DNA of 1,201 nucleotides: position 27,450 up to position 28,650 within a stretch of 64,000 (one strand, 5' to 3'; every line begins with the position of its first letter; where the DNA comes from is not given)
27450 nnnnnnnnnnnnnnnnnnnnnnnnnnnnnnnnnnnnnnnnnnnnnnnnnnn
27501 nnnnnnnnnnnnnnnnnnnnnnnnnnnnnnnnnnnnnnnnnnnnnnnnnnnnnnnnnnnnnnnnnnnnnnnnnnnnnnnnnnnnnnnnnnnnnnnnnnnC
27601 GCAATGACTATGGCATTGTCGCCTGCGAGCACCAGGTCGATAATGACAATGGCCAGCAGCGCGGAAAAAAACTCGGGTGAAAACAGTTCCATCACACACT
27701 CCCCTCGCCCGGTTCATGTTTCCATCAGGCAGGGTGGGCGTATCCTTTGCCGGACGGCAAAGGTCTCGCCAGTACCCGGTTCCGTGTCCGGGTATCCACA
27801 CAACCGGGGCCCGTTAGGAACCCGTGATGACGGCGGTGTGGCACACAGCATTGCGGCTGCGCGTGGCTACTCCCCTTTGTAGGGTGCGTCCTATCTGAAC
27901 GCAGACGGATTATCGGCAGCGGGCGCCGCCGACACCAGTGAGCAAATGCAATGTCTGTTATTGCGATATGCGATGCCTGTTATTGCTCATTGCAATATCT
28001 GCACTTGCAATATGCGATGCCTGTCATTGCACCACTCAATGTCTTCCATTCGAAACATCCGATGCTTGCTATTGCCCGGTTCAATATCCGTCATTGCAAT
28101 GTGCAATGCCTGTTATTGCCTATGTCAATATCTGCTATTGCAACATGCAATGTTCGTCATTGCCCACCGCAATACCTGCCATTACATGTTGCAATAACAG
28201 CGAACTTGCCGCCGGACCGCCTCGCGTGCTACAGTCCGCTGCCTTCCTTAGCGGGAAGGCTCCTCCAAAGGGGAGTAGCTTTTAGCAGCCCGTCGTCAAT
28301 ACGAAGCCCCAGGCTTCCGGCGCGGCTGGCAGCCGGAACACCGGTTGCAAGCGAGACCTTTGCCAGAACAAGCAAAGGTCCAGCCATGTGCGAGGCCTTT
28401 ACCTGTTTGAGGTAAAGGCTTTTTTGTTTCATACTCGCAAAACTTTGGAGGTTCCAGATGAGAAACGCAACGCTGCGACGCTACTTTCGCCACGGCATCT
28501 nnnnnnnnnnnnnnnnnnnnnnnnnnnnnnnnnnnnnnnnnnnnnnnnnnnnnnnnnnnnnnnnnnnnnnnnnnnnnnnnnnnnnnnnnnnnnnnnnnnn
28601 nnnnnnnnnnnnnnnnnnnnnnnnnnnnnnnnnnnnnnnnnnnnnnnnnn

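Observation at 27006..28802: Mirror-image module: two divergent Mn-riboswitch-like leaders flank a 22-bp operator array; one feeds TerC, the other a LysR DNA-binding-domain-only ORF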

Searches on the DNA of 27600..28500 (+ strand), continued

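Call 42: search_with_rna_model(model_id=R1, sources=[L001, L002, L003, L004, L005, L006, L007, L008, L009, L010, L011, L012, L013, L014, L015, L016, L017, L018, L019, L020, L021, L022, L023, L024, L025, L026, L027, L028, L029, L030, L031, L032, L033, L034, L035, L036, L037, L038, L039, L040, L041, L042, L043, L044, L045, L046, L047, L048, L049, L050, L051, L052, L053, L054, L055, L056, L057, L058, L059, L060, L061, L062, L063, L064, L065, L066, L067, L068, L069, L070, L071, L072, L073, L074, L075, L076, L077, L078, L079, L080], max_evalue=0.01)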
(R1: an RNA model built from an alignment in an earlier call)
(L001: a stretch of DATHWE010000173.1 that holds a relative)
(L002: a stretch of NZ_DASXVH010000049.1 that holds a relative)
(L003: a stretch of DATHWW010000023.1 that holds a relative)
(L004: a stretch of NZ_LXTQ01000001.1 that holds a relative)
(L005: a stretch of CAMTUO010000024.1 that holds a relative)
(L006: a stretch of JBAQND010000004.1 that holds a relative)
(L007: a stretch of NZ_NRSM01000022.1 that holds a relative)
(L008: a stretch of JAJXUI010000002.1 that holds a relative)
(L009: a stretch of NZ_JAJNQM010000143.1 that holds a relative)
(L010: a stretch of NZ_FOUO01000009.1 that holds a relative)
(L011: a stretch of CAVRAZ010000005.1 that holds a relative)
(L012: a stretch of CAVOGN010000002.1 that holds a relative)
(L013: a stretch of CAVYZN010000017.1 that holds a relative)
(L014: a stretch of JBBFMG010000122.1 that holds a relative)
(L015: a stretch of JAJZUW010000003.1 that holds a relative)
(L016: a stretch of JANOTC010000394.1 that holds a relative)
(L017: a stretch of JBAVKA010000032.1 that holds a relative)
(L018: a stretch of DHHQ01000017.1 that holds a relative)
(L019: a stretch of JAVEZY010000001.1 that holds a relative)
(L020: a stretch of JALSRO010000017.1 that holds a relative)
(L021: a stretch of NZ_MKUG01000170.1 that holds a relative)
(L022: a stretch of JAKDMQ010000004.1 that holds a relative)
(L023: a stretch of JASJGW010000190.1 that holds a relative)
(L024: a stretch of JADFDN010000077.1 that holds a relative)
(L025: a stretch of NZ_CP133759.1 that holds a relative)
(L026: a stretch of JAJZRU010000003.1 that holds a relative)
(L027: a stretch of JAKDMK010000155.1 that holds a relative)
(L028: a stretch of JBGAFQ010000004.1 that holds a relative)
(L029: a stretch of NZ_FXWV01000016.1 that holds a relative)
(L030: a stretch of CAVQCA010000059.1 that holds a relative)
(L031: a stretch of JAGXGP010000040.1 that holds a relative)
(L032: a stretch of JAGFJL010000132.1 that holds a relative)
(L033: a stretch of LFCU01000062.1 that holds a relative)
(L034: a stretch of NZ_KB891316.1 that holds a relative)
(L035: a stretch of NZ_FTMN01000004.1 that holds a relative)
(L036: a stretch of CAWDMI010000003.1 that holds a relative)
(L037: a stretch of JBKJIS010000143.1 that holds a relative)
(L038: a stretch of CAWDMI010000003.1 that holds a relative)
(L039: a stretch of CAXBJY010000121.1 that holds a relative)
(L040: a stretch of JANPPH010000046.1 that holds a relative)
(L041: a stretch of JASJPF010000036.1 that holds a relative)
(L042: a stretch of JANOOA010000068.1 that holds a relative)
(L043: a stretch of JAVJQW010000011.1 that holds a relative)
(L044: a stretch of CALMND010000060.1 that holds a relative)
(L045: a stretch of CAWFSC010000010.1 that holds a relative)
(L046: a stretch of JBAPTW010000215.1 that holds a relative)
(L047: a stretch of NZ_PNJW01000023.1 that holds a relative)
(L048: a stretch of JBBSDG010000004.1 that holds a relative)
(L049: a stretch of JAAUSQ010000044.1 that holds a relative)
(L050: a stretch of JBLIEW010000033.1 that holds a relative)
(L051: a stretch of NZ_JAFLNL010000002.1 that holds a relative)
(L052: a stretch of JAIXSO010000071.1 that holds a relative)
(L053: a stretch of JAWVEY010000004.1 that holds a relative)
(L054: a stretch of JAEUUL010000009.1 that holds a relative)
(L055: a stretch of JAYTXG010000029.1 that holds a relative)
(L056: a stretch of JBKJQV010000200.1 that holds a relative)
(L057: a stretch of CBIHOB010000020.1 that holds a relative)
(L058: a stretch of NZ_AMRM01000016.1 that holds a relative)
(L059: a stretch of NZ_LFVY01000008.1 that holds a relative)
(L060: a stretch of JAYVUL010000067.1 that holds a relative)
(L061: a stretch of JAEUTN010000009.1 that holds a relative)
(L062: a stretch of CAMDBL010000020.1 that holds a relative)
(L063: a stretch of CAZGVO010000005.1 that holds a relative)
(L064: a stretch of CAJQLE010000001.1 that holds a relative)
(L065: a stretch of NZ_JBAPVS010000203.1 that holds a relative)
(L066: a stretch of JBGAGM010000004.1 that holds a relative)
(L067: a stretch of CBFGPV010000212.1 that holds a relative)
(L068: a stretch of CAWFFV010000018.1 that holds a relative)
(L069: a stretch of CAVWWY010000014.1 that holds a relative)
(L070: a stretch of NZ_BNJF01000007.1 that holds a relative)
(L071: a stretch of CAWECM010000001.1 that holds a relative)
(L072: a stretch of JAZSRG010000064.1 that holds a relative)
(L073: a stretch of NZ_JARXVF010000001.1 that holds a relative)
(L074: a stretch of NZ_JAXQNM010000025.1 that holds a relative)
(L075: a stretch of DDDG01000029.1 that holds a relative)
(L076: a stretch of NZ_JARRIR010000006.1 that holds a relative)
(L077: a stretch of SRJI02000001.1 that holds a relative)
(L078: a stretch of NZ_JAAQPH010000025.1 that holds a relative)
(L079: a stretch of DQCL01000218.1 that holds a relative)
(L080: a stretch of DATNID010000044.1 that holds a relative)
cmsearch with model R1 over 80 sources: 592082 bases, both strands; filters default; matches with E-value up to 0.01: 0.
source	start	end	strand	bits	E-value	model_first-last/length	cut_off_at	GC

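Call 48: search_with_rna_model(model_id=R1, sources=[L081, L084, L087, L090, L092, L094, L095, L098, L099, L100, L101, L102, L103, L104, L105, L106, L107, L108, L109, L110, L111, L112, L113, L114, L115, L116, L117, L118, L119, L120, L121, L122, L123, L124, L125, L126, L127, L128, L129, L130, L131, L132, L133, L134, L135, L136, L137, L138, L139, L140, L141, L142, L143, L144, L145, L146, L147, L148, L149, L150, L151, L152, L153, L154, L155, L156, L157, L158, L159, L160, L161, L162, L163, L164, L165, L166, L167, L168, L169, L170, L171, L172, L173, L174, L175, L176, L177], max_evalue=0.001)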
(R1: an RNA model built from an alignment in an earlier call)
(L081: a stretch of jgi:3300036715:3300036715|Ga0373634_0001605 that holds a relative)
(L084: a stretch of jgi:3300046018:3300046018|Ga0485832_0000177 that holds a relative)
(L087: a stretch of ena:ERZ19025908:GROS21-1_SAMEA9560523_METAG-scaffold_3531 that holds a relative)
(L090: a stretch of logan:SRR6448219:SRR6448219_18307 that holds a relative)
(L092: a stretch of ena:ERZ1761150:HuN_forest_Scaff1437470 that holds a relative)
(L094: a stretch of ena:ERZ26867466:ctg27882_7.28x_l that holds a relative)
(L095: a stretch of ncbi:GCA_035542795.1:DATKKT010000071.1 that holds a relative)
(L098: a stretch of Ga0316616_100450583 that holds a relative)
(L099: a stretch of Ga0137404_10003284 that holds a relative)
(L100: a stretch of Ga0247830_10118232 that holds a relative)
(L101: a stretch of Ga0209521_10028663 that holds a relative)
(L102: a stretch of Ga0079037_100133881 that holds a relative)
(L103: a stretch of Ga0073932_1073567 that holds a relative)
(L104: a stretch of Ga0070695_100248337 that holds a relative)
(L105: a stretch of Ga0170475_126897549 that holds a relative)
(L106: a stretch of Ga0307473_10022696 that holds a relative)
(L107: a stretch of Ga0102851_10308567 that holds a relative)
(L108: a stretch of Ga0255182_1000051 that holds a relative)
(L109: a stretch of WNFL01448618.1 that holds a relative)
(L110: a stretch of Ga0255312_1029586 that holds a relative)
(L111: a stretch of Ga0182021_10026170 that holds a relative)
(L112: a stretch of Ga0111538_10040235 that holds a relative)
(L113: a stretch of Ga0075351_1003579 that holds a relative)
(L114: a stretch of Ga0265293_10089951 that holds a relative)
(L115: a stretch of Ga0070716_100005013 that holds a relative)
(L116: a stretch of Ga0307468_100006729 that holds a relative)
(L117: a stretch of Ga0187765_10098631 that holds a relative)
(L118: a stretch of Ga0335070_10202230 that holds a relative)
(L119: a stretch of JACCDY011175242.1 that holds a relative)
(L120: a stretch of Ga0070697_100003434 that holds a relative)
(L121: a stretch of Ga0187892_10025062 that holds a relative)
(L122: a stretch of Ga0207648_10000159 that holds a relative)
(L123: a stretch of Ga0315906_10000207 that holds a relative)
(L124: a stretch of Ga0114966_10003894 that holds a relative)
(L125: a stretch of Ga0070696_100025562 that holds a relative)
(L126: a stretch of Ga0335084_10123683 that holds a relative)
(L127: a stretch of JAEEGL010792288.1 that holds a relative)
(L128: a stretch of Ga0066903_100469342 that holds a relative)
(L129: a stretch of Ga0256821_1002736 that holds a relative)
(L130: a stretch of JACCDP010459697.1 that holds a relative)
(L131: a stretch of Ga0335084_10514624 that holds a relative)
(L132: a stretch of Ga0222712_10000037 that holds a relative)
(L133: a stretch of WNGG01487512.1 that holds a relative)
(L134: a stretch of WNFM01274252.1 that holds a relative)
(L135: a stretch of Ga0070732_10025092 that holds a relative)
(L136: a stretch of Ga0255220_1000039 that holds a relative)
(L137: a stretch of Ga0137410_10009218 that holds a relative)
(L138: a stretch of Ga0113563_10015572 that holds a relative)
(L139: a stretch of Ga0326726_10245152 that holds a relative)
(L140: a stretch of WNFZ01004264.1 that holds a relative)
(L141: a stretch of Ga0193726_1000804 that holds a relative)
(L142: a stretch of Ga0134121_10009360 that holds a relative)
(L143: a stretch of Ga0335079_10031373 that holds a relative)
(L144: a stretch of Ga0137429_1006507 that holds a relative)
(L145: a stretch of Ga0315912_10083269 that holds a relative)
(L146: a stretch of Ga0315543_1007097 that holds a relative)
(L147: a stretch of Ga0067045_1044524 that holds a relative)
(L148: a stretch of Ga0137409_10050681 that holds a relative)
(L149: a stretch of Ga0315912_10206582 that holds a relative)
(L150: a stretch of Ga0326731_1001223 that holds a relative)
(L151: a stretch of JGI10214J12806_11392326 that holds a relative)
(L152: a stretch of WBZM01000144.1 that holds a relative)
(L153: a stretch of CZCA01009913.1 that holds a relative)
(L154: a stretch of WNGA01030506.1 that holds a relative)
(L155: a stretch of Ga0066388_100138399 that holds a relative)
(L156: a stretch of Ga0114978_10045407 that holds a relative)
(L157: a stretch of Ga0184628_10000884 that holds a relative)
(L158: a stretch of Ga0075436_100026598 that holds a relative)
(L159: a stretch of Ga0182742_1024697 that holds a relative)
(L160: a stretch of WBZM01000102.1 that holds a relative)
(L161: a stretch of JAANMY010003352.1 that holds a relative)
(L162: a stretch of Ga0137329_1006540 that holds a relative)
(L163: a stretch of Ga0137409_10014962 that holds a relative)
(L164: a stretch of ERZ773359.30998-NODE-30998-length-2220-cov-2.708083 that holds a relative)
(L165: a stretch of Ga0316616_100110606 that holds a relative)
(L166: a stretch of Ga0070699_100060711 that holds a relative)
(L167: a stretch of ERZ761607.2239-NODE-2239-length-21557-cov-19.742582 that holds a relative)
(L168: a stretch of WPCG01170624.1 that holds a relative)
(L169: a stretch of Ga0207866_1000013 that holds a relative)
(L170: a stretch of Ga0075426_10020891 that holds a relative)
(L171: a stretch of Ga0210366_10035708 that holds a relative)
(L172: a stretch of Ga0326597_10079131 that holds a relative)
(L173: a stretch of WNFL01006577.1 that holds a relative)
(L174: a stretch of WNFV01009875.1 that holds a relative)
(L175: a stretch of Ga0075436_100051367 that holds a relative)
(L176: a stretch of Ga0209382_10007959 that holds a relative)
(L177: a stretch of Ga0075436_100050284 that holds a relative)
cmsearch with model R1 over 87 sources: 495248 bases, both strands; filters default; matches with E-value up to 0.001: 96.
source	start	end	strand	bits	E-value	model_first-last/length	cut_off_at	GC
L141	1293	1397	-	101.8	4.5e-24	1-106/106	no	0.63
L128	1596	1697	-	97.4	6.3e-23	1-106/106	no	0.65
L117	576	677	-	97.2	7.5e-23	1-106/106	no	0.64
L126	1266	1367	-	97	8.2e-23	1-106/106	no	0.69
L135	1749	1849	+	96.7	1e-22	1-106/106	no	0.63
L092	3813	3914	+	95.4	2.2e-22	1-106/106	no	0.65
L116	1356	1457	+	94.1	4.8e-22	1-106/106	no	0.65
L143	2785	2886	+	93.3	7.8e-22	1-106/106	no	0.64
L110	70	169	-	93.1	8.7e-22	1-106/106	no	0.64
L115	5381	5480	-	92.1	1.6e-21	1-106/106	no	0.64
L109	6607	6708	+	92.1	1.6e-21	1-106/106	no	0.67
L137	3174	3275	-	91.9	1.8e-21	1-106/106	no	0.68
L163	2524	2625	+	91.9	1.8e-21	1-106/106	no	0.68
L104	604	710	-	91.8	1.9e-21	1-106/106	no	0.67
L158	3276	3375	+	91.7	2.1e-21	1-106/106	no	0.65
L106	767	873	-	90.1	5.5e-21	1-106/106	no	0.68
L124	11696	11804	-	90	5.7e-21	1-106/106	no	0.61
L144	2055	2154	+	90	5.9e-21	1-106/106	no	0.67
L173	1874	1976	+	89.8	6.5e-21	1-106/106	no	0.69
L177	1254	1360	-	89.7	7.1e-21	1-106/106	no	0.69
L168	1948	2067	-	89.3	9.2e-21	1-106/106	no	0.62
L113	1651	1750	-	89.2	9.4e-21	1-106/106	no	0.67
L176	7699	7798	-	89.1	9.9e-21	1-106/106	no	0.69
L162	961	1060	+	88.8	1.2e-20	1-106/106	no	0.67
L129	348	447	-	88.7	1.3e-20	1-106/106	no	0.67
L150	4059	4158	+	88.7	1.3e-20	1-106/106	no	0.67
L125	1041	1147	+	88.4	1.5e-20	1-106/106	no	0.7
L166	1791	1897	+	88.4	1.5e-20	1-106/106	no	0.7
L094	3817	3924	+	88.3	1.7e-20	1-106/106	no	0.65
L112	1722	1835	-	88.2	1.8e-20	1-106/106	no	0.63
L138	3123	3227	-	87.5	2.6e-20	1-106/106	no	0.67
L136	7040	7156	+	87.5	2.7e-20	1-106/106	no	0.61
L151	404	504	+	87.2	3.2e-20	1-106/106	no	0.68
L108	444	559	-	87.1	3.4e-20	1-106/106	no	0.64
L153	2036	2155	-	87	3.6e-20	1-106/106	no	0.63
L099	1835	1937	+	86.8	4.1e-20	1-106/106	no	0.66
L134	2804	2906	+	86.8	4.1e-20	1-106/106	no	0.66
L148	2187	2289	-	86.8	4.1e-20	1-106/106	no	0.66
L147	1510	1625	+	86.6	4.6e-20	1-106/106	no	0.58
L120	3353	3452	+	86.4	5.2e-20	1-106/106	no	0.69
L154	1031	1133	-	86.2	6e-20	1-106/106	no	0.68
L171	1123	1222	+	86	6.7e-20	1-106/106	no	0.68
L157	9576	9676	-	85.8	7.5e-20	1-106/106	no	0.7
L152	4770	4868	+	85.6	8.6e-20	1-106/106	no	0.61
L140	7027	7125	-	85.2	1.1e-19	1-106/106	no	0.66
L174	6704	6802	-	85.2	1.1e-19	1-106/106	no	0.66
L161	676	792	-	85.1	1.2e-19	1-106/106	no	0.58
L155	710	815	-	85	1.2e-19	1-106/106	no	0.65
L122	909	1010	-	84.2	2e-19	1-106/106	no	0.67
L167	3088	3204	-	84.1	2.2e-19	1-106/106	no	0.56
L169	5601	5700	+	83.4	3.4e-19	1-106/106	no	0.46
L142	2190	2298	-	82.6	5.2e-19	1-106/106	no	0.66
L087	4794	4917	+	82.4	6.1e-19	1-106/106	no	0.6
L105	547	655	+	82.3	6.4e-19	1-106/106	no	0.65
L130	3244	3360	+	81.8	8.9e-19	1-106/106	no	0.62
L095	3867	3969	+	81.6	9.6e-19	1-106/106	no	0.69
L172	979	1098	-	81.6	9.7e-19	1-106/106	no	0.66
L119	1034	1150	-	81.1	1.3e-18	1-106/106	no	0.62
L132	716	832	-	81.1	1.4e-18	1-106/106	no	0.62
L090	3805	3912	+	80.3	2.2e-18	1-106/106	no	0.59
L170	4100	4202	-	80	2.5e-18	1-106/106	no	0.63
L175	2596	2698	-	80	2.5e-18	1-106/106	no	0.63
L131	720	840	-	79.9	2.7e-18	1-106/106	no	0.72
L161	5038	5158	+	79.4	3.7e-18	1-106/106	no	0.59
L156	2166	2287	+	79.4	3.8e-18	1-106/106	no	0.58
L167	7455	7575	+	78.9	5.1e-18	1-106/106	no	0.61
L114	569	689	-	78.8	5.3e-18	1-106/106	no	0.53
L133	936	1028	+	77.3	1.4e-17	1-100/106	3'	0.66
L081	4798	4906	+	77.2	1.4e-17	1-106/106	no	0.59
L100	1054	1177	+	76.8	1.9e-17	1-106/106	no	0.64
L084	4803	4912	+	75.8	3.3e-17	1-106/106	no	0.59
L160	1140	1259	+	74.6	7.1e-17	1-106/106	no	0.66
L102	1861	1957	+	73.9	1.1e-16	1-106/106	no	0.54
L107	1004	1100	-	73.9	1.1e-16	1-106/106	no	0.54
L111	289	385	-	73.9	1.1e-16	1-106/106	no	0.54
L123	2232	2335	+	73.8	1.1e-16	1-106/106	no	0.63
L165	77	173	+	73.5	1.4e-16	1-106/106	no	0.55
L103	114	210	-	73.3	1.5e-16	1-106/106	no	0.55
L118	1806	1930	-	71.9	3.5e-16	1-106/106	no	0.68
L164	1342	1443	-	70.9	6.4e-16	1-106/106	no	0.4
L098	355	451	-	70.8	7.1e-16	1-106/106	no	0.53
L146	2637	2761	-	70.1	1.1e-15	1-106/106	no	0.52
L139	1325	1421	+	69.8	1.3e-15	1-106/106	no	0.53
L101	3476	3579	-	67.4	5.5e-15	1-106/106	no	0.56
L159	770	888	+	67.3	5.7e-15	1-106/106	no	0.54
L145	1828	1950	+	65.2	2.2e-14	1-106/106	no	0.61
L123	494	615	+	63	7.9e-14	1-106/106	no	0.66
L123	128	263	-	61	2.8e-13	1-106/106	no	0.64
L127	1996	2096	-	60.3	4.3e-13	1-106/106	no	0.52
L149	1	117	-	57.6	2.2e-12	1-102/106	3'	0.65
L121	1741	1865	+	56.9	3.4e-12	1-106/106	no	0.61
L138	3380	3507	+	47.4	1.1e-09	1-106/106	no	0.71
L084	4506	4644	-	46.2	2.3e-09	1-106/106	no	0.64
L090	3512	3649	-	36.9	6.3e-07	1-106/106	no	0.65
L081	4393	4538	-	36.5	8e-07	1-106/106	no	0.7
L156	1813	1968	-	26.3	0.00041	1-106/106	no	0.67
